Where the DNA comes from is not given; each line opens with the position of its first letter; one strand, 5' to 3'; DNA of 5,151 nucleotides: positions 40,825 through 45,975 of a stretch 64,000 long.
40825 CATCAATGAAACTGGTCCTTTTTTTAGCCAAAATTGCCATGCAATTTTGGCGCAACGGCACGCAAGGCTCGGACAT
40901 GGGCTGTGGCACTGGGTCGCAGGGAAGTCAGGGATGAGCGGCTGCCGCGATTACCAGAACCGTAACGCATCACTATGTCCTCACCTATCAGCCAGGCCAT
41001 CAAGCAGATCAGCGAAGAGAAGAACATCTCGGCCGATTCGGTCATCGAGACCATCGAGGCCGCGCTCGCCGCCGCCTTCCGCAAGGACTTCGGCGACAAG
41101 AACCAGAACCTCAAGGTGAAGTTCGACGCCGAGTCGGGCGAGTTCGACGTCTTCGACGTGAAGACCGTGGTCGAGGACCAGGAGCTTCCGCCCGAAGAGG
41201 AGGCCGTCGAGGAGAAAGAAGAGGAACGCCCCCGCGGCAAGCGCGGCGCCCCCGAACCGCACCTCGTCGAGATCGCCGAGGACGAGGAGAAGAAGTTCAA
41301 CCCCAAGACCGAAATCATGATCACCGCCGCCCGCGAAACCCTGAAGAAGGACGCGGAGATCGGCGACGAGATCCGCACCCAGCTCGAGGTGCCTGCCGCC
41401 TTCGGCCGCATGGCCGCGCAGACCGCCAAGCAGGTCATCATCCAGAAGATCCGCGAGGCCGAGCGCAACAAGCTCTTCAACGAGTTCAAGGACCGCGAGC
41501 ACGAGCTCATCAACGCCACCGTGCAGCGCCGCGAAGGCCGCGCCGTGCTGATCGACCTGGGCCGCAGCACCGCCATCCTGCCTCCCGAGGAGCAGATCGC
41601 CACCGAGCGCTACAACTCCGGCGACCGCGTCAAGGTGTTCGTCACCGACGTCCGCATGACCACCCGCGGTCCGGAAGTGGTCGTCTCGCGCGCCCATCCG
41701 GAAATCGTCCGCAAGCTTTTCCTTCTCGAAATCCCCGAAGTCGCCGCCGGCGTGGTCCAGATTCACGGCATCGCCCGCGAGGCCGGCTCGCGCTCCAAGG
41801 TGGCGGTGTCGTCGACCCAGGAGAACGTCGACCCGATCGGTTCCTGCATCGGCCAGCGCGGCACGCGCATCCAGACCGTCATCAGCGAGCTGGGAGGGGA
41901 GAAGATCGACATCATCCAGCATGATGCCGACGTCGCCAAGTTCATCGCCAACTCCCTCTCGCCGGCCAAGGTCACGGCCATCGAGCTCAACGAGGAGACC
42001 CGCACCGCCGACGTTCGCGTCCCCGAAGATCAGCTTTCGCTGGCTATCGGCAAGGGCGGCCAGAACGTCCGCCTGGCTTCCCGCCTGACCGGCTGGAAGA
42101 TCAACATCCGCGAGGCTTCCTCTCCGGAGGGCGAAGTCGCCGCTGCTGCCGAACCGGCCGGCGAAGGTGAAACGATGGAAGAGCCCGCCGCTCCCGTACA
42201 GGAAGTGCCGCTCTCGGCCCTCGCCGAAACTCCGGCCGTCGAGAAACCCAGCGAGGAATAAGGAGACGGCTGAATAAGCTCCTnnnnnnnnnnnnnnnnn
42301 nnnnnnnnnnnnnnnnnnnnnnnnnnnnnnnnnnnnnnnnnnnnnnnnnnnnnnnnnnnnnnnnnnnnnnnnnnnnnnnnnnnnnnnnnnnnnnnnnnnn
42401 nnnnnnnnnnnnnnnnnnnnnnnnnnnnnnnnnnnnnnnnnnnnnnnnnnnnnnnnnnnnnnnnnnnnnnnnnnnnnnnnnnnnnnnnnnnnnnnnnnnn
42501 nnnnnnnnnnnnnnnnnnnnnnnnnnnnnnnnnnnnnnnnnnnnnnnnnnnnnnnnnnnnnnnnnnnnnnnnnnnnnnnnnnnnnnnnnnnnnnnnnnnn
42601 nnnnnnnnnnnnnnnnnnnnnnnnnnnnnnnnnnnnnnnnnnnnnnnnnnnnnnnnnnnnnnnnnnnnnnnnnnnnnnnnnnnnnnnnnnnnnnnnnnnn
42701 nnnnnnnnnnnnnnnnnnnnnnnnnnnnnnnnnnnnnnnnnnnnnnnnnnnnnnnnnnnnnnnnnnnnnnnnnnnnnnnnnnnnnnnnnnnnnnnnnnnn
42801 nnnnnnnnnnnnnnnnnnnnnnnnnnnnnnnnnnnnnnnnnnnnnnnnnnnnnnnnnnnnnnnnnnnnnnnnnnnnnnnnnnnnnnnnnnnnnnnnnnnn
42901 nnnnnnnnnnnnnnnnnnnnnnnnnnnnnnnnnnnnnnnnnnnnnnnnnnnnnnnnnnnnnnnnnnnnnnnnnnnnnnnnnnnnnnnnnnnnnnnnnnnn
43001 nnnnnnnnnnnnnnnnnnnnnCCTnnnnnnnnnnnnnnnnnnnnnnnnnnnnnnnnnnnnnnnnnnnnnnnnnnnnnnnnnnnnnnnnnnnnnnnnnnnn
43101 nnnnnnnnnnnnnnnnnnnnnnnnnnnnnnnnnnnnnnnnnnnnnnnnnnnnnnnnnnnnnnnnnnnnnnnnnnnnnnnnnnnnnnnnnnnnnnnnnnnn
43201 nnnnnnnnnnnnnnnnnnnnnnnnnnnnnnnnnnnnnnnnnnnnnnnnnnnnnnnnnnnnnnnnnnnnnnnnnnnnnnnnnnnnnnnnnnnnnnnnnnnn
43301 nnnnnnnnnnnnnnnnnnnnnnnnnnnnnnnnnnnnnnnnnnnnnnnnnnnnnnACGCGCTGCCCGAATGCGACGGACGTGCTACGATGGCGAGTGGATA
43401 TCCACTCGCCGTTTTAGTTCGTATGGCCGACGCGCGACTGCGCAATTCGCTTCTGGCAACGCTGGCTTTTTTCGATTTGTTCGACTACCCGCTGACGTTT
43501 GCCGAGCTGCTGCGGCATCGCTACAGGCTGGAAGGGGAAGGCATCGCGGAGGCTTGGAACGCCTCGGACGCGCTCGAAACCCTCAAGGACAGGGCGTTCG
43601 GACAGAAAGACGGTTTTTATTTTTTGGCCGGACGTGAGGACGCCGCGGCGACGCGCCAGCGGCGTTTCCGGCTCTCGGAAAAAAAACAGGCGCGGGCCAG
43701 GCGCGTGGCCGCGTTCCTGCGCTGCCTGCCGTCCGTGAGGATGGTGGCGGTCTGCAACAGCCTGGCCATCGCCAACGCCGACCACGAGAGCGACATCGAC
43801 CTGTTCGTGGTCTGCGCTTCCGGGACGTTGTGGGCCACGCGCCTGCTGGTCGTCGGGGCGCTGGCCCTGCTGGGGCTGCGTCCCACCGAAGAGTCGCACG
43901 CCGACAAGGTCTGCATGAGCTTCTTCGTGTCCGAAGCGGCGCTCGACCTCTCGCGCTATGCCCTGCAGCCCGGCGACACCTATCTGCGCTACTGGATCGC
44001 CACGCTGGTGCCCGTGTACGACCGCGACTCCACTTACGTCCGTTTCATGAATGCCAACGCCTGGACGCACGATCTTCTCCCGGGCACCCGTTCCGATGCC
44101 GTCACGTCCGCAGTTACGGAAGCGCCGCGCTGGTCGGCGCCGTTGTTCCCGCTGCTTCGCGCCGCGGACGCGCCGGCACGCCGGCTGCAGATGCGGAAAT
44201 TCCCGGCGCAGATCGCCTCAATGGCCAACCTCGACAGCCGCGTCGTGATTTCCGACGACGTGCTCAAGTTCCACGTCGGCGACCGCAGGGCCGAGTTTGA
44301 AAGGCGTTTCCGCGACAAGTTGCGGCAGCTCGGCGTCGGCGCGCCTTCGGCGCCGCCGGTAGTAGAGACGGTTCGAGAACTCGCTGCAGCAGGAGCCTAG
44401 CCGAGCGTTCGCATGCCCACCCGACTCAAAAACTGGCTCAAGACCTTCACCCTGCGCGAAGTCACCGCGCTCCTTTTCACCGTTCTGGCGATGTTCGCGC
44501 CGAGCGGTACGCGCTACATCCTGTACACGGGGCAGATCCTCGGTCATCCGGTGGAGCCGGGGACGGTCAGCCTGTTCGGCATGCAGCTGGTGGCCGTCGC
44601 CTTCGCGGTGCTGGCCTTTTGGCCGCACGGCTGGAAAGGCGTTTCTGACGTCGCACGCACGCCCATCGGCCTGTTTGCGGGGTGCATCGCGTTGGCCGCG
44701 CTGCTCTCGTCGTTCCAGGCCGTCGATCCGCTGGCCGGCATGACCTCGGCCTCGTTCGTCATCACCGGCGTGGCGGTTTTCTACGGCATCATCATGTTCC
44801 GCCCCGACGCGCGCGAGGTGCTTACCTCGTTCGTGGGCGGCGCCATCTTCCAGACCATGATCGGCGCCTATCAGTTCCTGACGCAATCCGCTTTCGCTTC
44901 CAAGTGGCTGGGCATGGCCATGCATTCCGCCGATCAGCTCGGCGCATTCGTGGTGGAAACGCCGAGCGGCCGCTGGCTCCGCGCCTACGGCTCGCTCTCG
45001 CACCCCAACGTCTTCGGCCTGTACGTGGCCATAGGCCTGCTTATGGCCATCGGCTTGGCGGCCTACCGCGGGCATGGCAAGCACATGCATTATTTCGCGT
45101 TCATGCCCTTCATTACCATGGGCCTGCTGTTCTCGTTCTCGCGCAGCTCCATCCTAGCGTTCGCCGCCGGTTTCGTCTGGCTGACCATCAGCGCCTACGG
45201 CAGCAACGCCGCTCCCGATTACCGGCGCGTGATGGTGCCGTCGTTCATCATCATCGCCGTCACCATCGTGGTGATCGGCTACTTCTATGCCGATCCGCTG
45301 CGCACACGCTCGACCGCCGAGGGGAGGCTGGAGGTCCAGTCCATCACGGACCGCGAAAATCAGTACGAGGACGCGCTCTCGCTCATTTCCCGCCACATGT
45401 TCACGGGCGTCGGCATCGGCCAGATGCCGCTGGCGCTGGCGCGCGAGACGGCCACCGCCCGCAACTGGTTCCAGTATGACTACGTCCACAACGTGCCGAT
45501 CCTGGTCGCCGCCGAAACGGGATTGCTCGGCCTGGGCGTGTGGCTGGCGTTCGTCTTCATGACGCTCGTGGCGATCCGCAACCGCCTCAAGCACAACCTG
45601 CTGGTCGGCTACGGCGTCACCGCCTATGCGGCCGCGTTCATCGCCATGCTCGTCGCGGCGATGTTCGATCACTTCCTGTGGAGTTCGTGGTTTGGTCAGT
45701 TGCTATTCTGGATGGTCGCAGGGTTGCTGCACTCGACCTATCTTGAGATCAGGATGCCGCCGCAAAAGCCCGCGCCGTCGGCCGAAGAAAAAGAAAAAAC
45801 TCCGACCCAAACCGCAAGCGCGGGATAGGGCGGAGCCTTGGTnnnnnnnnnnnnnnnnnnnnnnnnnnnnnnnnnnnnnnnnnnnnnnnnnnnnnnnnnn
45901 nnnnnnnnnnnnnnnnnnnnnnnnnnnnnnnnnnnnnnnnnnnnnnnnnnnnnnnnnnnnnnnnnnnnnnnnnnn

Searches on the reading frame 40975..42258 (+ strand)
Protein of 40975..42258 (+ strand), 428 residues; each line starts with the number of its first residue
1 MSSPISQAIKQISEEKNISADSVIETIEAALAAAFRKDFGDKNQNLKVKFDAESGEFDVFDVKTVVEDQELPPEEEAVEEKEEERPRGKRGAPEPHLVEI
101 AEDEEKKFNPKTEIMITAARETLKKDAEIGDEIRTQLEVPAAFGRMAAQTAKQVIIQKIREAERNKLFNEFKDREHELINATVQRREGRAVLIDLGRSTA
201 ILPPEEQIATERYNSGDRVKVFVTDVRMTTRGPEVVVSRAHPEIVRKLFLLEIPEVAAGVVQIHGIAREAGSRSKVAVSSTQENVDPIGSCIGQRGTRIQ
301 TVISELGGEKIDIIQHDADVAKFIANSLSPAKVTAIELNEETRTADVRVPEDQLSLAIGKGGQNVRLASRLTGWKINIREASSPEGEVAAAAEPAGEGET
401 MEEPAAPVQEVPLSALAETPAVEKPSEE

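Call 59: search_protein_families(library=pfam, proteins=[window:40975-42258:+], max_evalue=0.0001)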
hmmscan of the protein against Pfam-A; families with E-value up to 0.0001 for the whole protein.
window:40975-42258:+ (428 aa): 4 families
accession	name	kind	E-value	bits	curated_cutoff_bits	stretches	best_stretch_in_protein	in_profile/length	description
PF08529.16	NusA_N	-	2.1e-34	118.8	23.8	2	5-84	2-80/119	NusA N-terminal domain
PF13184.12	KH_5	-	4.8e-27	94.3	27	1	270-337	1-68/69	NusA-like KH domain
PF23095.1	KH_NusA_C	-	6.2e-07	29.8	34.2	1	351-390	7-46/59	Transcription termination/antitermination protein NusA, KH domain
PF00013.35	KH_1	-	4.8e-06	26.7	21.5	0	346-384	3-44/66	KH domain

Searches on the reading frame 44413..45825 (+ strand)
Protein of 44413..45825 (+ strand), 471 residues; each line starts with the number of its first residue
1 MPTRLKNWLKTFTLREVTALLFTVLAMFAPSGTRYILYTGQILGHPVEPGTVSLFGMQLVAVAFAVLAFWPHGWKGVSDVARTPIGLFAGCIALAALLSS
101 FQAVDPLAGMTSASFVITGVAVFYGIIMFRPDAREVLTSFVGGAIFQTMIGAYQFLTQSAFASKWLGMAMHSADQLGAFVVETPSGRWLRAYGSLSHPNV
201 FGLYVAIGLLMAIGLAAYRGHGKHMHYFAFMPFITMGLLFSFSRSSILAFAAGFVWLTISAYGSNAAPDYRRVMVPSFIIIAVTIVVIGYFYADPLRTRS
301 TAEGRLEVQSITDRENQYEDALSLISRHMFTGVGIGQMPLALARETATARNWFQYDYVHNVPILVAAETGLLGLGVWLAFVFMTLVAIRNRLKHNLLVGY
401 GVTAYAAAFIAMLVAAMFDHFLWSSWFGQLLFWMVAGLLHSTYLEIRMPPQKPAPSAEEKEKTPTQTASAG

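Call 59: search_protein_families(library=pfam, proteins=[window:44413-45825:+], max_evalue=0.0001)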
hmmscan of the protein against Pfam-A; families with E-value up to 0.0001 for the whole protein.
window:44413-45825:+ (471 aa): 1 family
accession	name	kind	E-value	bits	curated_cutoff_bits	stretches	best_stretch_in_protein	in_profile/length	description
PF04932.20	Wzy_C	-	2.9e-16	60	31.7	1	234-378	6-149/149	O-Antigen ligase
